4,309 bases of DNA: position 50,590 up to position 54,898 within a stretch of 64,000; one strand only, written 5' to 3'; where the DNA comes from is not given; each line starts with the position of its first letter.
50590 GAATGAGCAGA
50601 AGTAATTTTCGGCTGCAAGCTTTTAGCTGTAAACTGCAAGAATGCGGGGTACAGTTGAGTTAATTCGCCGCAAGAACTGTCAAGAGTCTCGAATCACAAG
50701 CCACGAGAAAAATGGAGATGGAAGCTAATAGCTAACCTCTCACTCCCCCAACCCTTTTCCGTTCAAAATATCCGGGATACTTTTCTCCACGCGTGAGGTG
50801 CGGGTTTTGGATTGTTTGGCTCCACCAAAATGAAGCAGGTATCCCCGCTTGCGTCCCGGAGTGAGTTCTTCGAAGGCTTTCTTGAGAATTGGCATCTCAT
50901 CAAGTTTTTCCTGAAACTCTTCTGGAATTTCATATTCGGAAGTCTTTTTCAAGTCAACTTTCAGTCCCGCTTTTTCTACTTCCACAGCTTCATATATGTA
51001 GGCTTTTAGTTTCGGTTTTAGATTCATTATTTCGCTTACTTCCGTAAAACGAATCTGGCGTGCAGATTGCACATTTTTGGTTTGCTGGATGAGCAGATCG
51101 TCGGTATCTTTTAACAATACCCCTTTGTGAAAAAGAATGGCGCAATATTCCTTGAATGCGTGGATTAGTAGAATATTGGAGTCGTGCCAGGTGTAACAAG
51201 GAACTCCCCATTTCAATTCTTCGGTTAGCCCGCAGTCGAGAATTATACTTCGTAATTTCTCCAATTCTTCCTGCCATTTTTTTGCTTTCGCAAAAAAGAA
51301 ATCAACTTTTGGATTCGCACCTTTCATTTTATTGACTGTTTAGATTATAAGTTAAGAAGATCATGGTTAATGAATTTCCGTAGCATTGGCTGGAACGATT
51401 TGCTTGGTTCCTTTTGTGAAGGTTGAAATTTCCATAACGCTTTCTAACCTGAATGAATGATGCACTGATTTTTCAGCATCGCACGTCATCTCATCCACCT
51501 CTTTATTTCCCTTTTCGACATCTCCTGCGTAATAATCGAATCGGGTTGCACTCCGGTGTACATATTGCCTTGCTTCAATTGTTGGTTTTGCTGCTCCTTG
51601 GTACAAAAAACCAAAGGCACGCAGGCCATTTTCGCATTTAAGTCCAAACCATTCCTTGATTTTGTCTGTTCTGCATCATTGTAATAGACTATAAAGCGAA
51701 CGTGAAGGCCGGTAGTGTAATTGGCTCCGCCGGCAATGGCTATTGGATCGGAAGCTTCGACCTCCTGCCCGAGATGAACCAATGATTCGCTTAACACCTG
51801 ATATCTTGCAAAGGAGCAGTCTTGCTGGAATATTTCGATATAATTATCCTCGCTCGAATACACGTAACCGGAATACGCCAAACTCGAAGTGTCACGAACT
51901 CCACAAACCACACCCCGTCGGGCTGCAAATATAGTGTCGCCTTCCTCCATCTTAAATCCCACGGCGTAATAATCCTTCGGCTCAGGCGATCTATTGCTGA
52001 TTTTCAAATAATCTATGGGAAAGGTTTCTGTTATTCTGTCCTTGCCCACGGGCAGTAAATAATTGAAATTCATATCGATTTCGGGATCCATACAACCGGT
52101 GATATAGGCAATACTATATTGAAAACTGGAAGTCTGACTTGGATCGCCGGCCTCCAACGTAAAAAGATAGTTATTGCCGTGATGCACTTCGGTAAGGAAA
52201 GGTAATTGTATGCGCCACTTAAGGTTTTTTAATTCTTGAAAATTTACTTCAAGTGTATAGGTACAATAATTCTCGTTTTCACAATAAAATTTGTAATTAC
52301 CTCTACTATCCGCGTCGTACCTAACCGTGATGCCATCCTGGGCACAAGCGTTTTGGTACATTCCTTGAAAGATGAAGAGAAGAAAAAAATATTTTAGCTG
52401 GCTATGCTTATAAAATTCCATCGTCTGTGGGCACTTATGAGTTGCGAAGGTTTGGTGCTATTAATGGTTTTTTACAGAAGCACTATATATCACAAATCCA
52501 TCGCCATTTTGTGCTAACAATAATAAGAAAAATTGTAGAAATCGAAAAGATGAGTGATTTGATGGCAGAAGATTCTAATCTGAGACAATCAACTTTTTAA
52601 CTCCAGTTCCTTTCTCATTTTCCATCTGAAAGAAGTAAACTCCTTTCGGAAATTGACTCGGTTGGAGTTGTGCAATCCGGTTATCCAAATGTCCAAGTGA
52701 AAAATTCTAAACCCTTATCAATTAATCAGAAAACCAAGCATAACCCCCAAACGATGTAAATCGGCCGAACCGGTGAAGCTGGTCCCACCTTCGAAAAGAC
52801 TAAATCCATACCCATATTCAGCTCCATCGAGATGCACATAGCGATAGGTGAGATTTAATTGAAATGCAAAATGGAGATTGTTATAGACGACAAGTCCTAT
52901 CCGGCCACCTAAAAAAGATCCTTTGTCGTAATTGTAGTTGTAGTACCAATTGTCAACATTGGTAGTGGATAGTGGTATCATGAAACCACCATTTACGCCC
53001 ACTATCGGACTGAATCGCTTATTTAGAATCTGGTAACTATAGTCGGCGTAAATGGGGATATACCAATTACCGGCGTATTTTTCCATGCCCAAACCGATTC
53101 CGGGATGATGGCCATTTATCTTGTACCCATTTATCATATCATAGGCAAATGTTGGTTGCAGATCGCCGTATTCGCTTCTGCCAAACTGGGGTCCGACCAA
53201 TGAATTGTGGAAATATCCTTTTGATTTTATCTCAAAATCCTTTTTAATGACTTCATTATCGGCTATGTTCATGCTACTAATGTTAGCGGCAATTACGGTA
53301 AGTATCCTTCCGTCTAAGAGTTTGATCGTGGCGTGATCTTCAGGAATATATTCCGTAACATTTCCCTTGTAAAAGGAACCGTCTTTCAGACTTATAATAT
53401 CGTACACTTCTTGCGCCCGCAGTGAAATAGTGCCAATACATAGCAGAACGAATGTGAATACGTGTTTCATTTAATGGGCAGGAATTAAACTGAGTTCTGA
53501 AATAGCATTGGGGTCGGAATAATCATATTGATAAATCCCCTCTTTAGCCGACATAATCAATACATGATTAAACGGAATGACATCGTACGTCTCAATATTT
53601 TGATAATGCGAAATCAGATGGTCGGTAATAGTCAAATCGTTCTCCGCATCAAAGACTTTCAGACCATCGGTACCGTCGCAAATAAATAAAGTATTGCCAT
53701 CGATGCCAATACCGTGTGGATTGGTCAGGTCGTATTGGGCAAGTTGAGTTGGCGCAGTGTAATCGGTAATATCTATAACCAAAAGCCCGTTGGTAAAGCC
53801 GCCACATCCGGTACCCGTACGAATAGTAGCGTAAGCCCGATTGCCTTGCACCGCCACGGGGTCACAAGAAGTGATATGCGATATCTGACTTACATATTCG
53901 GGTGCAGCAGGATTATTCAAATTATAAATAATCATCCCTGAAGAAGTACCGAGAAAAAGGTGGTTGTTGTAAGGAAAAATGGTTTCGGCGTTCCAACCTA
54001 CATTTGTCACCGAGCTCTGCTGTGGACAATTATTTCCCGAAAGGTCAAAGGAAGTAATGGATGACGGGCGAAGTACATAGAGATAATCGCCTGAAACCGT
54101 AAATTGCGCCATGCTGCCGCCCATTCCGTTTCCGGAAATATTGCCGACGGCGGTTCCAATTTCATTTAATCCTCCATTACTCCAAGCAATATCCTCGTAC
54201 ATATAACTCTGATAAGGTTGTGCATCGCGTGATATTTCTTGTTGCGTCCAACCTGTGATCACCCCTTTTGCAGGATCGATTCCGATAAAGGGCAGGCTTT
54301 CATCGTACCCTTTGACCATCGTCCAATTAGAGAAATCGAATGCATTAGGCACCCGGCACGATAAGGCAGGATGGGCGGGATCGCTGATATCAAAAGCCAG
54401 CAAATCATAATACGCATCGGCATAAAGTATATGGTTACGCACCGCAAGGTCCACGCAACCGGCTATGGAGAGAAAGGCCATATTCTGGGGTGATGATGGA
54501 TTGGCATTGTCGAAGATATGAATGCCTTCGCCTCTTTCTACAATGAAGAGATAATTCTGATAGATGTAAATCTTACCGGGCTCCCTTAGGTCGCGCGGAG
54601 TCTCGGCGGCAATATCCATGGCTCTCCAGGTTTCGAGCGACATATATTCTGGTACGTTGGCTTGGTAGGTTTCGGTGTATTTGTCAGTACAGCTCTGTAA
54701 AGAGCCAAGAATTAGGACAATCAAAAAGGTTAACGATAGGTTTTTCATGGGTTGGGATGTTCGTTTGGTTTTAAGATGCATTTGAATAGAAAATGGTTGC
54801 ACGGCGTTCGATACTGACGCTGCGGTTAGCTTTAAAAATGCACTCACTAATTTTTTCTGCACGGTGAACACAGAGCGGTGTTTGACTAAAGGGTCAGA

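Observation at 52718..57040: ECF sigma module with a visible two-gene regulon: identical promoter motif before the sigma gene and the LVIVD lipoprotein operon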

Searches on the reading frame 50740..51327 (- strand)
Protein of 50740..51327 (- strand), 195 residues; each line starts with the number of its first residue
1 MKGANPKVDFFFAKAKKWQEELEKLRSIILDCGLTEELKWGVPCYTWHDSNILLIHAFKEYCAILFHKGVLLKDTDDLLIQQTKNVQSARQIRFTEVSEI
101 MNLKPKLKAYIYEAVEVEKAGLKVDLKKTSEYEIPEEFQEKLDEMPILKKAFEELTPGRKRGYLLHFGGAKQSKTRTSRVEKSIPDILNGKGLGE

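Call 6: search_protein_families(library=pfam, proteins=[window:50740-51327:-], max_evalue=0.01)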
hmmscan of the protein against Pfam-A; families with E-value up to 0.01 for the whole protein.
window:50740-51327:- (195 aa): 2 families
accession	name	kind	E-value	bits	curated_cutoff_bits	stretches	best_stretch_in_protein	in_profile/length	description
PF08818.16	DUF1801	-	1.5e-21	77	27.2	1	18-115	1-85/85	Domain of unknown function (DU1801)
PF13376.11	OmdA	-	9.7e-19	67.5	25.6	1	131-190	1-60/60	Bacteriocin-protection, YdeI or OmpD-Associated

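Call 7: search_protein_families(library=ncbifam, proteins=[window:50740-51327:-], max_evalue=0.01)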
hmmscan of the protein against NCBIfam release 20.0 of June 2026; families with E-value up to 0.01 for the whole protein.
window:50740-51327:- (195 aa): 0 families

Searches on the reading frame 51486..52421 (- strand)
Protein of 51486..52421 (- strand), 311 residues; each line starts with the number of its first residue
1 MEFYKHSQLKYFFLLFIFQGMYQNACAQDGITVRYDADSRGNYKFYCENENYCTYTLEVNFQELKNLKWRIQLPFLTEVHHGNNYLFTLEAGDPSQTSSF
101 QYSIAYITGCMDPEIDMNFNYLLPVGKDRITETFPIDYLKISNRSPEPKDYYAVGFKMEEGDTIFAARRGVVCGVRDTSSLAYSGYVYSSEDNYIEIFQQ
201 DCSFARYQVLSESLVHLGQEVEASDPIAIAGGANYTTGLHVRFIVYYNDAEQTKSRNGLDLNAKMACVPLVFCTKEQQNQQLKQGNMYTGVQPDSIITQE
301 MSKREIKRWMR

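Call 6: search_protein_families(library=pfam, proteins=[window:51486-52421:-], max_evalue=0.01)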
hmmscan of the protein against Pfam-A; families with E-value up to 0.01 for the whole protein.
window:51486-52421:- (311 aa): 1 family
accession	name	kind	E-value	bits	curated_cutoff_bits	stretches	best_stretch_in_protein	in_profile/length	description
PF01551.29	Peptidase_M23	-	4.4e-09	36.8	28.7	1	152-250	4-92/96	Peptidase family M23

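Call 7: search_protein_families(library=ncbifam, proteins=[window:51486-52421:-], max_evalue=0.01)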
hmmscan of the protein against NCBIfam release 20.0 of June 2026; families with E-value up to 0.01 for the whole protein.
window:51486-52421:- (311 aa): 3 families
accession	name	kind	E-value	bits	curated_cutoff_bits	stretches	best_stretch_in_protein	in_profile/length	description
NF008652.0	PRK11649.1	equivalog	8.6e-05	21.4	341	1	191-249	343-401/439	murein DD-endopeptidase MepM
NF053825.1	PdgNdpepShyA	equivalog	0.00046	19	700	1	192-245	327-380/425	peptidoglycan DD-endopeptidase ShyA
NF052336.1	PdgHdaseHSB100310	equivalog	0.001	18.5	500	1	143-260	49-156/316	peptidoglycan hydrolase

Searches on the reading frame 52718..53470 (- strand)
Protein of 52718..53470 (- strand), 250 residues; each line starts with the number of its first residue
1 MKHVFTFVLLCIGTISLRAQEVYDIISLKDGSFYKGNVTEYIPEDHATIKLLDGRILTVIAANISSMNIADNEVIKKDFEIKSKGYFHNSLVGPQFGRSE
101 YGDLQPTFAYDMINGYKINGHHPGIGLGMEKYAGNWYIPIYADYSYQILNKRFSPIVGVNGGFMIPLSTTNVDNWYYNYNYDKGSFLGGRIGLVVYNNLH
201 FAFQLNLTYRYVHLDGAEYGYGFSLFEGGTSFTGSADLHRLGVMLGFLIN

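Call 6: search_protein_families(library=pfam, proteins=[window:52718-53470:-], max_evalue=0.01)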
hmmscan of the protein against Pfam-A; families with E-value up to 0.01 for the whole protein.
window:52718-53470:- (250 aa): 0 families

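Call 7: search_protein_families(library=ncbifam, proteins=[window:52718-53470:-], max_evalue=0.01)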
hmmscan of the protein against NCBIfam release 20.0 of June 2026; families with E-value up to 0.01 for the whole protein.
window:52718-53470:- (250 aa): 0 families

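Call 71: predict_structure(alignment_id=A2)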
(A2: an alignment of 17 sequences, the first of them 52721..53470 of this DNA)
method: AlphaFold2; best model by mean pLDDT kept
length: 250 residues; sequences in the alignment: 17
mean_pLDDT: 83.7   pTM: 0.65
mean pLDDT of the five models: 83.7, 83.3, 82.7, 82.3, 82.1
residues with pLDDT >= 90: 135; 70-90: 62; 50-70: 37; < 50: 16
segments of 3 or more residues with pLDDT < 50: 17-19, 72-79, 222-225
pLDDT, mean of each block of 10 residues (from residue 1): 79 58 84 90 94 92 85 45 84 90 86 95 97 89 96 96 88 58 93 92 97 79 50 82 96
secondary structure, 60 per line:
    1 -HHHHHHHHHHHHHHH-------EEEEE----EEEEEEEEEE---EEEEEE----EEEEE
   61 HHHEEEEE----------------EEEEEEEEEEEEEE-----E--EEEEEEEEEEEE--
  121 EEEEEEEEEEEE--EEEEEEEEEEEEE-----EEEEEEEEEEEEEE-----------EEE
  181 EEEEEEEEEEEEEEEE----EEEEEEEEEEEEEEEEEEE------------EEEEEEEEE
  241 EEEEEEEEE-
elements in order: H2-16 E24-28 E33-42 E46-51 E56-60 E64-68 E85-98 E107-118 E121-132 E135-147 E153-166 E178-196 E201-219 E232-249

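Call 104: fold_search(model_id=the predicted structure, library=pdb)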
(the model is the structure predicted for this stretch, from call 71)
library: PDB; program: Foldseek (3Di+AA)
matches with E <= 10: 979; with E <= 0.001: 5
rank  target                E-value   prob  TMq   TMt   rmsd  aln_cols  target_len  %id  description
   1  1p4t                  1.6e-05  1.00  0.48  0.75   6.2       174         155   11  Crystal structure of Neisserial surface protein A (NspA) (released 2003-07-22)
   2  9a2m_MODEL_1_A        3.6e-04  1.00  0.40  0.30  11.2       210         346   11  Model of E. coli OmpA by in-cell photo-crosslinking MS and deep learning (released 2023-02-24)
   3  2x9k                  5.1e-04  0.99  0.22  0.20  17.1       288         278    9  Structure of a E.coli porin (released 2011-01-26)
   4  2m06_MODEL_1_A        8.3e-04  1.00  0.33  0.48   7.5       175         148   14  NMR structure of OmpX in phopspholipid nanodiscs (released 2012-12-12)
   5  9fzc_A                9.1e-04  1.00  0.39  0.52   7.4       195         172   11  Structure of OmpA-short in complex with nanobody Nb01 (released 2024-07-17)
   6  2f1v_A                1.0e-03  1.00  0.46  0.59   5.2       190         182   13  Outer membrane protein OmpW (released 2006-01-24)
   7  6x9z                  1.3e-03  1.00  0.28  0.48   7.4       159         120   11  De novo design of transmembrane beta-barrels (released 2021-02-17)
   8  2ge4_MODEL_1_A        1.3e-03  1.00  0.33  0.43  12.2       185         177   14  High-resolution solution structure of outer membrane protein A transmembrane domain (released 2006-04-11)
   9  2erv_B                1.4e-03  1.00  0.29  0.43   9.0       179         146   12  Crystal structure of the outer membrane enzyme PagL (released 2006-04-11)
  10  8qxp                  1.5e-03  1.00  0.47  0.62   4.8       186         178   13  Crystal structure of the outer membrane porin OmpW from Klebsiella pneumoniae (released 2024-01-24)
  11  2f1t_A                1.5e-03  1.00  0.47  0.61   4.7       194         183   11  Outer membrane protein OmpW (released 2006-01-24)
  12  2x27                  1.8e-03  1.00  0.38  0.45   8.3       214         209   11  Crystal structure of the outer membrane protein OprG from Pseudomonas aeruginosa (released 2010-12-15)
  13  2erv_A                2.0e-03  1.00  0.35  0.54   7.9       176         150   12  Crystal structure of the outer membrane enzyme PagL (released 2006-04-11)
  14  2iwv_A                2.1e-03  0.98  0.23  0.22  16.6       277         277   11  Structure of the monomeric outer membrane porin OmpG in the open and closed conformation (released 2006-08-14)
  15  2mnh_MODEL_1_A        2.5e-03  1.00  0.32  0.47   7.1       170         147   15  Refined structure of outer membrane protein x in nanodisc by measuring residual dipolar couplings (released 2015-03-18)
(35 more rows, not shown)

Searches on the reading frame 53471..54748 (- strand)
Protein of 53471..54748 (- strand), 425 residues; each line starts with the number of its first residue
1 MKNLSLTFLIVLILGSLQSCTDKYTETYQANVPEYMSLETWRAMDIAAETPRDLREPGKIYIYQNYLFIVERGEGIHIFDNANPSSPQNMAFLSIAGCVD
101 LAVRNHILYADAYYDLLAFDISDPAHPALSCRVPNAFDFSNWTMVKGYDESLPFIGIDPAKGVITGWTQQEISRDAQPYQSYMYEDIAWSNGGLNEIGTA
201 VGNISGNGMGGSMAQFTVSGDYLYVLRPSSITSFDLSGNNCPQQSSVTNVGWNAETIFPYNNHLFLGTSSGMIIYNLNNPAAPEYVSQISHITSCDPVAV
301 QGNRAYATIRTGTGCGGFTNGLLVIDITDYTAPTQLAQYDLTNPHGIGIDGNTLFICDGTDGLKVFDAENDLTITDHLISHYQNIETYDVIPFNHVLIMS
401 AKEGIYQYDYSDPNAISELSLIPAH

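Call 6: search_protein_families(library=pfam, proteins=[window:53471-54748:-], max_evalue=0.01)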
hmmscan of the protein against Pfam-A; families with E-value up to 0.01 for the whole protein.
window:53471-54748:- (425 aa): 1 family
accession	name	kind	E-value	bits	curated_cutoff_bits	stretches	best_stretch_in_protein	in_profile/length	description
PF08309.17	LVIVD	-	9.7e-13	47.7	20.2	0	60-88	7-35/42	LVIVD repeat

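Call 7: search_protein_families(library=ncbifam, proteins=[window:53471-54748:-], max_evalue=0.01)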
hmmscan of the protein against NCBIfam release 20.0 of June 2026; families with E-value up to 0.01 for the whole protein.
window:53471-54748:- (425 aa): 0 families

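Call 9: find_related_loci(query=window:53471-54748:-, collection=genome_contigs, flank=5000)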
Query window:53471-54748:- (425 aa) in genome_contigs; peptide patterns used: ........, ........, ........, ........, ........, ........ (x = any residue, [..] = any of these).
100 stretches matched a pattern; 40 encode a relative of the query (tblastn E <= 1e-3); 40 distinct loci.
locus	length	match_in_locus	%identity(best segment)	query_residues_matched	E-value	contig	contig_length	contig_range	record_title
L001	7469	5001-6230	43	9-424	1e-101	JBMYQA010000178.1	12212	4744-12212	MAG: Flammeovirgaceae bacterium isolate ME_XS_2305_bin_46 ME_XS_2305_bin_46_200, whole genome shotgun sequence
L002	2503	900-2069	41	33-424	4e-101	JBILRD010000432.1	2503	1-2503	MAG: Saprospira sp. isolate ME2018-06-14_3300042564_group8_bin167 Rohwer_bin608_scaffold_87788_c1, whole genome shotgun 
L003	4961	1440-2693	40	7-422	3e-93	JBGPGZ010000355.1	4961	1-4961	MAG: Cyclobacteriaceae bacterium isolate OBJ_0618_7090110_370 k141_74986_length_4961_cov_11.0000, whole genome shotgun s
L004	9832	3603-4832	41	4-422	2e-91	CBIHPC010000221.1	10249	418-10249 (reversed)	MAG TPA_asm: uncultured Niastella sp. isolate SRR18156214_maxbin2_6 genome assembly, contig: ERZ27336874.2576, whole gen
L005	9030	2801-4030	40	4-422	5e-91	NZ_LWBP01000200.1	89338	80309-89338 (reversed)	Niastella populi strain CCTCC AB 208238 contig40, whole genome shotgun sequence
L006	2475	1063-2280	40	20-423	4e-93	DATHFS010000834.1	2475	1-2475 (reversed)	MAG TPA_asm: Cyclobacteriaceae bacterium isolate SMAG_U12453 k141_154939, whole genome shotgun sequence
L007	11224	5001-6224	40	8-422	2e-90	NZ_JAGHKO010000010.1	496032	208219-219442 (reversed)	Niastella soli strain MAH-29 platanus_K_17_124_10, whole genome shotgun sequence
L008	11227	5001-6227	38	8-422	5e-89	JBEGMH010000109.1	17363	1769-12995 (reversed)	MAG: Bacteroidota bacterium isolate NASQAN2016_083_B_bin.25 scaffold_849252, whole genome shotgun sequence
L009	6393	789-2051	38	1-425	2e-89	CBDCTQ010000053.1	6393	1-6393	MAG: Saprospiraceae bacterium isolate 1ab7e0f0-3907-407f-9b0c-1ef4ebadb405 genome assembly, contig: contig_53, whole gen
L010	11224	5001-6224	37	2-422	2e-87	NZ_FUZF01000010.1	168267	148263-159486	Sphingobacterium nematocida strain DSM 24091, whole genome shotgun sequence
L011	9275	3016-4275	38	9-425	6e-87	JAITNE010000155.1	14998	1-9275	MAG: Tannerella sp. isolate Po218_bin115 k119_1308835, whole genome shotgun sequence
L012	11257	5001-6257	39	5-423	1e-85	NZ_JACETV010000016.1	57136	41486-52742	Emticicia sp. BO119 contig16, whole genome shotgun sequence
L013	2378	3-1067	40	60-423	9e-89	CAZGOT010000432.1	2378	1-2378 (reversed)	MAG TPA_asm: uncultured Haliscomenobacter sp. isolate SRP278252_co3_549 genome assembly, contig: NODE_113930_length_2378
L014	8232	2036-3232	38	27-425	8e-85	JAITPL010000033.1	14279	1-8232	MAG: Tannerella sp. isolate Pq454_bin22 k119_4876, whole genome shotgun sequence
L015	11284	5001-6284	37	1-423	6e-85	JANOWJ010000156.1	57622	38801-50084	MAG: Saprospiraceae bacterium isolate VAR_35_metabat_455 VAR_35_k141_341033, whole genome shotgun sequence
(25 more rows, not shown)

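Call 96: search_protein_families(library=pfam, proteins=[L007:3144-4892:+, L001:3602-4732:+, L015:7599-9206:+, L015:9313-10035:+], max_evalue=0.05)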
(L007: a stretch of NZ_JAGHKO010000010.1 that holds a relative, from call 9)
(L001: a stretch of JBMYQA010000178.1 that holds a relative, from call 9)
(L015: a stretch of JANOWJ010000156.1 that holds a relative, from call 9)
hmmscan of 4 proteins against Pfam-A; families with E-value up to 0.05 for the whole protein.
L007:3144-4892:+ (582 aa): 1 family
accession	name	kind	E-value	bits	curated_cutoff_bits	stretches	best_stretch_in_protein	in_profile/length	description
PF13568.12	OMP_b-brl_2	-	4.6e-11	43.6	27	1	353-554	20-168/175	Outer membrane protein beta-barrel domain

L001:3602-4732:+ (376 aa): 1 family
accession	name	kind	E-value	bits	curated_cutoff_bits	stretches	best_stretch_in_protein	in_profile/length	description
PF13505.12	OMP_b-brl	-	0.0012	19.5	28.7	1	220-352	38-142/175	Outer membrane protein beta-barrel domain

L015:7599-9206:+ (535 aa): 0 families

L015:9313-10035:+ (240 aa): 2 families
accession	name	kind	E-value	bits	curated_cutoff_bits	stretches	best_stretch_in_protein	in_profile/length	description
PF01709.26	Transcrip_reg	-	1.2e-52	178.4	27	1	79-239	1-160/160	TACO1/YebC second and third domain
PF20772.2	TACO1_YebC_N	-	7e-24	84.5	36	1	5-74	3-73/73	TACO1/YebC protein N-terminal domain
